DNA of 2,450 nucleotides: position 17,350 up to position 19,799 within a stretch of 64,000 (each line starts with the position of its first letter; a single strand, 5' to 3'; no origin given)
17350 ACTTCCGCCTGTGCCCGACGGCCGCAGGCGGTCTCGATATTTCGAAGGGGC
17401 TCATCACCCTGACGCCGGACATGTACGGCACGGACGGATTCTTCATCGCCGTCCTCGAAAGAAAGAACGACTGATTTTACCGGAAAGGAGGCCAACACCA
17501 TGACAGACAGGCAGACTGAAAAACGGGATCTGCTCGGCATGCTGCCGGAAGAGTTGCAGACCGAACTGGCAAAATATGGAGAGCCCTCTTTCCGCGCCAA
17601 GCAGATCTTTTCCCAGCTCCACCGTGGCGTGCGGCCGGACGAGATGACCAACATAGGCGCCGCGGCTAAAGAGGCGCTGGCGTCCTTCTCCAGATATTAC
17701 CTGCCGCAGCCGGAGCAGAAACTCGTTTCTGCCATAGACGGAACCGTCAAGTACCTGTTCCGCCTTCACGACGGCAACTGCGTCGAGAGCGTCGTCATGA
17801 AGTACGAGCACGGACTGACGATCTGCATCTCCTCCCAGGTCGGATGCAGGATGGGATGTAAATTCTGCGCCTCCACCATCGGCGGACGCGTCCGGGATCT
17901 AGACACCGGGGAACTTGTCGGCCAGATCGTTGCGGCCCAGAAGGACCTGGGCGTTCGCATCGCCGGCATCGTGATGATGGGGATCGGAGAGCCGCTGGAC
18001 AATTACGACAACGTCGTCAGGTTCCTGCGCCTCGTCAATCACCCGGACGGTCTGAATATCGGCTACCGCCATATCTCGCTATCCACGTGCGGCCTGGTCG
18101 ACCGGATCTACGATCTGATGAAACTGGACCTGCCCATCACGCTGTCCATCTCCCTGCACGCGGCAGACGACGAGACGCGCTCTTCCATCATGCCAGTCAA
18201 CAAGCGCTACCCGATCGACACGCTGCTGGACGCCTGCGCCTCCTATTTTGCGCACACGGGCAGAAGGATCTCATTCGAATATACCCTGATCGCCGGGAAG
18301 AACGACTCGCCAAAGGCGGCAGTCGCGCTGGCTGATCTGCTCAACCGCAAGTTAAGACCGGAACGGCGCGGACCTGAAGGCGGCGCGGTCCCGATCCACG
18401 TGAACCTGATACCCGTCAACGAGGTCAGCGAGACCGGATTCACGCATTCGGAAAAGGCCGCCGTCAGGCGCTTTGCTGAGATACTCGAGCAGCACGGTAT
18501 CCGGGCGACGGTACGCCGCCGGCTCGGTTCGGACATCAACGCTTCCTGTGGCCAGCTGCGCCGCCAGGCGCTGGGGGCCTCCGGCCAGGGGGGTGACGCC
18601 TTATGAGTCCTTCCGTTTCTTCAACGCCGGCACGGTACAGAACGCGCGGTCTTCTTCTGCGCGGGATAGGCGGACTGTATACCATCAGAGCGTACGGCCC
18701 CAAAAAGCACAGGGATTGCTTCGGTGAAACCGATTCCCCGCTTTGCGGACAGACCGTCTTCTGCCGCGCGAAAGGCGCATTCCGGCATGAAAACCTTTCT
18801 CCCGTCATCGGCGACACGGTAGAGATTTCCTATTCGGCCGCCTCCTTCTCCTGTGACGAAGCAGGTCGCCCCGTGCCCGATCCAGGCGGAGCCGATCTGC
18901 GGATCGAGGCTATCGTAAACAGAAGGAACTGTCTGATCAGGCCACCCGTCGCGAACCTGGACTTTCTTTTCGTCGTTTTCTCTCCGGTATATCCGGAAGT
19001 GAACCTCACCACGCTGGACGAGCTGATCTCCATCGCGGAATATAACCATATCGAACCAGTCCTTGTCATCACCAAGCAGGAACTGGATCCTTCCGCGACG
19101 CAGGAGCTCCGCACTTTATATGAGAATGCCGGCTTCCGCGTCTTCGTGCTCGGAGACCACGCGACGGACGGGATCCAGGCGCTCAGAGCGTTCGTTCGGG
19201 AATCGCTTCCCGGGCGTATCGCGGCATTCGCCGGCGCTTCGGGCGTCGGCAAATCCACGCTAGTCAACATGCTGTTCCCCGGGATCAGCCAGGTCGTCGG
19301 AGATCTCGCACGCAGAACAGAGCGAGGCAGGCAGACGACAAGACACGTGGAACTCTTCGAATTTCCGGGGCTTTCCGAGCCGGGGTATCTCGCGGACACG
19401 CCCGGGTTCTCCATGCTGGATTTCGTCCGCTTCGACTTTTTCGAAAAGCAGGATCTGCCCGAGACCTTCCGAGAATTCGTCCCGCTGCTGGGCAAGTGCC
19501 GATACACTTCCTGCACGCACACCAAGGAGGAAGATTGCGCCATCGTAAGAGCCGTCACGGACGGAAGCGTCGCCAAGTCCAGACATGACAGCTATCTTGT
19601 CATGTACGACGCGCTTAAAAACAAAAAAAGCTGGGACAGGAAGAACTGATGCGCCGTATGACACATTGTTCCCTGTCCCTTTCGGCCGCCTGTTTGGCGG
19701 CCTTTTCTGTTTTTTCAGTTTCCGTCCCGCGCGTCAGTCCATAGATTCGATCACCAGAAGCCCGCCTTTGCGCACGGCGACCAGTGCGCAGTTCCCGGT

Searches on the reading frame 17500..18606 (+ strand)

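Call 66: search_protein_families(library=pfam, proteins=[window:17500-18606:+], max_evalue=0.00001)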
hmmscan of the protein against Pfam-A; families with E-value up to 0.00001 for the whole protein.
window:17500-18606:+ (368 aa): 2 families
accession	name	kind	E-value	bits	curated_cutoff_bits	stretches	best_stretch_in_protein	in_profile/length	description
PF04055.27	Radical_SAM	-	4.7e-17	63.1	29.5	1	111-271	2-158/166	Radical SAM superfamily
PF21016.3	RlmN_N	-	6.2e-06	26.3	24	0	10-62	2-56/60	Ribosomal RNA large subunit methyltransferase N-terminal domain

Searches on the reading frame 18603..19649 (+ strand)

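Call 66: search_protein_families(library=pfam, proteins=[window:18603-19649:+], max_evalue=0.00001)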
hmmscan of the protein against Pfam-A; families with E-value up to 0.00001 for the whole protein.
window:18603-19649:+ (348 aa): 3 families
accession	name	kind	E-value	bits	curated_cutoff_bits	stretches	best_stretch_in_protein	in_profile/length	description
PF03193.22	RsgA_GTPase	-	2.9e-40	138.4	30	1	105-274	2-173/174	RsgA GTPase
PF16745.11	RsgA_N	-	8.5e-09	35.5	27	1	49-77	18-46/54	RsgA N-terminal domain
PF01926.29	MMR_HSR1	-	2.1e-06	28.3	21.9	1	208-289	3-70/113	50S ribosome-binding GTPase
